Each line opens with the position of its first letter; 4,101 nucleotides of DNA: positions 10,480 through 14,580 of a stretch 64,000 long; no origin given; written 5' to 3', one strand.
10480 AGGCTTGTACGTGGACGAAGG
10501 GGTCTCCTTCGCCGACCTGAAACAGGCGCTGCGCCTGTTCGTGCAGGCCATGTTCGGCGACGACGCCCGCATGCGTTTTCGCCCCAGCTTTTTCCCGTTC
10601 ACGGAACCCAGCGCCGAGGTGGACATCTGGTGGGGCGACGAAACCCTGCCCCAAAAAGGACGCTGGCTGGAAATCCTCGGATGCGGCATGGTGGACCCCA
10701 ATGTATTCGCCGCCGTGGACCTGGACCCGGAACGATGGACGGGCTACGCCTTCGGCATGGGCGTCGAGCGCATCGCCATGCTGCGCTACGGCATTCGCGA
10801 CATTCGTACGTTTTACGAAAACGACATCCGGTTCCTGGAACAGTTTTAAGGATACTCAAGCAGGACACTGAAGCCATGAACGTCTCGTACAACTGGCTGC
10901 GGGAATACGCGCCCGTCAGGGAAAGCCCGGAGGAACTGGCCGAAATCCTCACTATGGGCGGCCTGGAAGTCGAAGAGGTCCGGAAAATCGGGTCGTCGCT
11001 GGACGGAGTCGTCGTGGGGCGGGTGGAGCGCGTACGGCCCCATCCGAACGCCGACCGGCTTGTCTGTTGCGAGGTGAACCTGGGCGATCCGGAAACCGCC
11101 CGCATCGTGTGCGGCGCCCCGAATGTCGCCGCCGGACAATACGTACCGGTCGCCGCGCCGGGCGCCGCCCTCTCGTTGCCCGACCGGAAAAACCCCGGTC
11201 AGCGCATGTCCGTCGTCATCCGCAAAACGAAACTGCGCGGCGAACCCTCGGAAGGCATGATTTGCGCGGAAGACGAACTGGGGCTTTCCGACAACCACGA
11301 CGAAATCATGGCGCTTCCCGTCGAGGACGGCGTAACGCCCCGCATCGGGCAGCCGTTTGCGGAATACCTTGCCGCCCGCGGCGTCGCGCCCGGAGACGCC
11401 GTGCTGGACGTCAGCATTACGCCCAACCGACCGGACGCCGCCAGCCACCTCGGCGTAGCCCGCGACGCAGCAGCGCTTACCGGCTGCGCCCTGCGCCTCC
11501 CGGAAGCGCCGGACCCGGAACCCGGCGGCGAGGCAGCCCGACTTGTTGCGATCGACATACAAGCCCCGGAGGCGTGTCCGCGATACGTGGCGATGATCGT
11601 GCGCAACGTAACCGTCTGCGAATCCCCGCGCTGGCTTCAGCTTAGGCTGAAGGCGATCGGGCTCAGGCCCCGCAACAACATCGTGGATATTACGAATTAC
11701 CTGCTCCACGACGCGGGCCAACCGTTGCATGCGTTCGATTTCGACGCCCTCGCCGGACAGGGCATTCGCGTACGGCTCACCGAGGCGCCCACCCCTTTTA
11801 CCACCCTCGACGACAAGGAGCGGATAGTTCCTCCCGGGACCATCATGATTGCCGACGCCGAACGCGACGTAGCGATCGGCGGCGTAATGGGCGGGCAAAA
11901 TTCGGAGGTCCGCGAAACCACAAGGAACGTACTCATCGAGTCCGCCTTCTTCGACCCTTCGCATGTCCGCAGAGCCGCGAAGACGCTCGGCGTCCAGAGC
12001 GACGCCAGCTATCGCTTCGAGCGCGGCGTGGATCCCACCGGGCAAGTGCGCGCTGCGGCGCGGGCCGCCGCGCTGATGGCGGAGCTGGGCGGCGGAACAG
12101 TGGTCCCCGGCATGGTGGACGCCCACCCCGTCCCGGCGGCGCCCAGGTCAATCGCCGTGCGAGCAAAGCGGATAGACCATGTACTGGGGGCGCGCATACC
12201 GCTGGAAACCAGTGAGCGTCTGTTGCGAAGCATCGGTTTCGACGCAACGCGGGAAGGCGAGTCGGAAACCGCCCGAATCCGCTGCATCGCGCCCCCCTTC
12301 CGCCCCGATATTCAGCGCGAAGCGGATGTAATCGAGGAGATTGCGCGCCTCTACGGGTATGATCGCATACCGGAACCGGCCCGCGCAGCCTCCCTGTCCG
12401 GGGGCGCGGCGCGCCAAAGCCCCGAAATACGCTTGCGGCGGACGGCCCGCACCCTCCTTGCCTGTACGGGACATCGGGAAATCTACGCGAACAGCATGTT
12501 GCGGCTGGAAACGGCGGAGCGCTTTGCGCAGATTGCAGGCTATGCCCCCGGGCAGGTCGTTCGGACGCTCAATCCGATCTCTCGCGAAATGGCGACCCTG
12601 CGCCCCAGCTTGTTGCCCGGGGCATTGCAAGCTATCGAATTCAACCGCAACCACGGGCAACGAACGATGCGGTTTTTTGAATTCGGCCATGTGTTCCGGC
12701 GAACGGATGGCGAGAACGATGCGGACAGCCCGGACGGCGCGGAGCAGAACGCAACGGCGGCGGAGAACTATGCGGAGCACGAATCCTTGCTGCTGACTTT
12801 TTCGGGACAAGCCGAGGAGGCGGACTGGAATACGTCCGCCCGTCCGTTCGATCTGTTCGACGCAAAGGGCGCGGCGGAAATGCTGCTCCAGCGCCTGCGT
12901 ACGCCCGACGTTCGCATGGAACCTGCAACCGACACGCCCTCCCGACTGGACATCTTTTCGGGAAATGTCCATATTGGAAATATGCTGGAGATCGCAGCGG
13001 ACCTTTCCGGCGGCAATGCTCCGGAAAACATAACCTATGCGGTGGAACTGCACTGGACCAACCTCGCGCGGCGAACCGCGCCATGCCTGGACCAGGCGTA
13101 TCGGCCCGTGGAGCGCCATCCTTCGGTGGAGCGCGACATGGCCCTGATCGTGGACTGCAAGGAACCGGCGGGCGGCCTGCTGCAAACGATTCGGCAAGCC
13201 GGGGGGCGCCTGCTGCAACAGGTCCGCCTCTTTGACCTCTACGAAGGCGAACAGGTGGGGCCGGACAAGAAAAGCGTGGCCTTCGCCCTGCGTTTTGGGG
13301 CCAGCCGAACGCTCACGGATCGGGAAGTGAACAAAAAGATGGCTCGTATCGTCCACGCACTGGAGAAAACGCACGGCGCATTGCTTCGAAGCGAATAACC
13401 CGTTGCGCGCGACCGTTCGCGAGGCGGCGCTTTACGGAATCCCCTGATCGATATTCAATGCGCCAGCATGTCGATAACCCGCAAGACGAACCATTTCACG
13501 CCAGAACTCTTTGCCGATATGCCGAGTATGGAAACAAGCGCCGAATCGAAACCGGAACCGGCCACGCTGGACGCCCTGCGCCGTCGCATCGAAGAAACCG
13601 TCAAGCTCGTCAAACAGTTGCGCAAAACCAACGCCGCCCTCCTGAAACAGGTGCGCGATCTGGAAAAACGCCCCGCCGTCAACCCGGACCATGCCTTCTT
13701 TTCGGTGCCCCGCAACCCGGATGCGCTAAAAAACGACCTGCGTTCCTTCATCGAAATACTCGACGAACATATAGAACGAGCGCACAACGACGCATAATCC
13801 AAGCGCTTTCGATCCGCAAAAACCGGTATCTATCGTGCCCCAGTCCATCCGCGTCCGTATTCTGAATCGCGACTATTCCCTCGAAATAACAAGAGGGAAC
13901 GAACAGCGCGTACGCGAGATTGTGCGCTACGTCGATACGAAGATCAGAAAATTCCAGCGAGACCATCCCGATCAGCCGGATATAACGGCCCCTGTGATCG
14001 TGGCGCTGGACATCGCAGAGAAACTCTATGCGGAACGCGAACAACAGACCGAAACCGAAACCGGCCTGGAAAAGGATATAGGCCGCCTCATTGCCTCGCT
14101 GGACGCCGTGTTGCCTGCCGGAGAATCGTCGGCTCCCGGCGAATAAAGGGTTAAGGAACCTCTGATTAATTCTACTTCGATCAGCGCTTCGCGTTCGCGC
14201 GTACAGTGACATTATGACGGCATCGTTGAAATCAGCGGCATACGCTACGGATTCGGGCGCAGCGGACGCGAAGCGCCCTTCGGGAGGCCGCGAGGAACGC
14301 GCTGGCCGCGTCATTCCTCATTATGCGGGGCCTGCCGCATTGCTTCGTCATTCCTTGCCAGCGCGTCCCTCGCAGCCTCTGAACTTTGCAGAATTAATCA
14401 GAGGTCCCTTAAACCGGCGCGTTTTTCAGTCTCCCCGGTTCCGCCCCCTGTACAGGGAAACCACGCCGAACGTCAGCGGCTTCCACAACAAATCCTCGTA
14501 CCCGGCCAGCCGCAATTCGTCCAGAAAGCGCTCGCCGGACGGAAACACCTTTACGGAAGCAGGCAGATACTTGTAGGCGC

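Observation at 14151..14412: A MITE-like element family: 254 bp, 19-bp terminal inverted repeats, 4-bp TTAR target-site duplications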

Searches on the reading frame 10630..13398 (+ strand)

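Call 37: search_protein_families(library=pfam, proteins=[window:10630-13398:+], max_evalue=0.01)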
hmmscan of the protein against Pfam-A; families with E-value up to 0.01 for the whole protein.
window:10630-13398:+ (922 aa): 5 families
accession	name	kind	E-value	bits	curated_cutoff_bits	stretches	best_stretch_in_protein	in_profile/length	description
PF03483.22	B3_4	-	1.5e-64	217.2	29.3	1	315-488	1-174/174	B3/4 domain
PF17759.6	tRNA_synthFbeta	-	4.1e-32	111.8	22.4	1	587-770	6-171/214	Phenylalanyl tRNA synthetase beta chain CLM domain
PF03147.19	FDX-ACB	-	1.6e-24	86.6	31.1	1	829-920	2-94/94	Ferredoxin-fold anticodon binding domain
PF03484.21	B5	-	9.7e-20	71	28.6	1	508-577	1-67/67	tRNA synthetase B5 domain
PF01588.26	tRNA_bind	-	3.1e-18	66.1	27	1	127-230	1-88/96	Putative tRNA binding domain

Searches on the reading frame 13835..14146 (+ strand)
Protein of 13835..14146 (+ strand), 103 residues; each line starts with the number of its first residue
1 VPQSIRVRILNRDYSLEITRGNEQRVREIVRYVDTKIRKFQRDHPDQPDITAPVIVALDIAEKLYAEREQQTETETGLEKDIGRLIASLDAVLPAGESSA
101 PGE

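Call 82: search_protein_families(library=pfam, proteins=[window:13835-14146:+], max_evalue=0.001)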
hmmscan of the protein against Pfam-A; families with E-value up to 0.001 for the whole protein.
window:13835-14146:+ (103 aa): 1 family
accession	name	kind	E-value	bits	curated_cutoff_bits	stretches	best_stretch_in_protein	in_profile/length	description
PF05164.18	ZapA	-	6.5e-15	55.7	23.8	1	5-87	1-86/88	Cell division protein ZapA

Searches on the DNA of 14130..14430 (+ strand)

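Call 12: search_dna_similar(query=window:14155-14408:+, collection=plasmids, mode=distant, max_rows=30)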
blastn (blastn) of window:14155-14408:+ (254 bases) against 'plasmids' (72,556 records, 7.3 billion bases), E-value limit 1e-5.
No match.

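Call 74: search_rna_families(source=window, start=14130, end=14430, threshold=evalue, max_evalue=10)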
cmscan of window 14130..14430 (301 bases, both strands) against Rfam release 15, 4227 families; matches with E-value up to 10: 0.
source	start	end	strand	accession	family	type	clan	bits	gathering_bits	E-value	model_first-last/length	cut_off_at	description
